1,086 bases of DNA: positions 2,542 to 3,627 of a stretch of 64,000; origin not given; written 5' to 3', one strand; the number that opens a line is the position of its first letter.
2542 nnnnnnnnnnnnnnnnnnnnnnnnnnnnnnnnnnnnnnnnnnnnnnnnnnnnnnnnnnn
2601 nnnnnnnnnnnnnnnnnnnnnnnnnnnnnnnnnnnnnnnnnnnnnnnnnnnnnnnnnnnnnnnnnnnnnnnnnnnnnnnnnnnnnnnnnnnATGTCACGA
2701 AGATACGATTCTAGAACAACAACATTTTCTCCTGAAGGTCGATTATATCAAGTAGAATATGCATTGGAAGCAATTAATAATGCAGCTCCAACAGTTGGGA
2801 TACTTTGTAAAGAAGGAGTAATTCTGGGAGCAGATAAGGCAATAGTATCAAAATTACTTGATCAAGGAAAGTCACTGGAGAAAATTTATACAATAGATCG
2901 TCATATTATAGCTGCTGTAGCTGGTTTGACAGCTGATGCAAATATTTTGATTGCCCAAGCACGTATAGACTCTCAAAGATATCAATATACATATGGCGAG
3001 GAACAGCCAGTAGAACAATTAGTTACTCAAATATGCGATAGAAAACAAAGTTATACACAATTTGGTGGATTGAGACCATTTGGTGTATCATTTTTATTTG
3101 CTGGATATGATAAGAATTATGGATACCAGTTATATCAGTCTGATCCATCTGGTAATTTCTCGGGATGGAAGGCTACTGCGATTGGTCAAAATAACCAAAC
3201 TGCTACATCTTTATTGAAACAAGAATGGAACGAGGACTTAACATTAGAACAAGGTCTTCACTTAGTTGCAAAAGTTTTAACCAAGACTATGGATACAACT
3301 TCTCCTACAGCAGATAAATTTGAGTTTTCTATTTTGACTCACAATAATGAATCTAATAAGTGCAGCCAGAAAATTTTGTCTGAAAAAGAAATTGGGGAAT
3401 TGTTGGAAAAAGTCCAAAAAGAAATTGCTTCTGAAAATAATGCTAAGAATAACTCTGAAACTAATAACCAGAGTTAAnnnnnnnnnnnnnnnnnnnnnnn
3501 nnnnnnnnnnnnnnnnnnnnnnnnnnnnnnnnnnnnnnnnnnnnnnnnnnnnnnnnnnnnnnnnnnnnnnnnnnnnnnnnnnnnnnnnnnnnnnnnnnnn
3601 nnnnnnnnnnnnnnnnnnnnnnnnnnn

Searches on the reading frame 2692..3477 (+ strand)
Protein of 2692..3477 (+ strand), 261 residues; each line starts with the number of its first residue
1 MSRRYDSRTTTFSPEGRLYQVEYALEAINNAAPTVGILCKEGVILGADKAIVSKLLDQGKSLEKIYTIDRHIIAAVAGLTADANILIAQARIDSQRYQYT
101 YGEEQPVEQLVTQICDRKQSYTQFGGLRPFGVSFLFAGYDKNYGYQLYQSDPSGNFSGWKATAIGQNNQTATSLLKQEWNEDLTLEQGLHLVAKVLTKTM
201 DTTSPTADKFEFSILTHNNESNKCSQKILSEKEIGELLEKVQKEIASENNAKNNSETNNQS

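Call 38: search_protein_families(library=pfam, proteins=[window:2692-3477:+], max_evalue=0.00001)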
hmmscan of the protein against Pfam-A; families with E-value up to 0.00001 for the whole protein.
window:2692-3477:+ (261 aa): 2 families
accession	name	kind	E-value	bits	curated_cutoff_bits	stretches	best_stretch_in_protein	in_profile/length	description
PF00227.31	Proteasome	-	5.6e-55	186.4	22.4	1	29-214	2-188/189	Proteasome subunit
PF10584.14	Proteasome_A_N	-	2.9e-13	49.6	27.7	1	5-27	1-23/23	Proteasome subunit A N-terminal signature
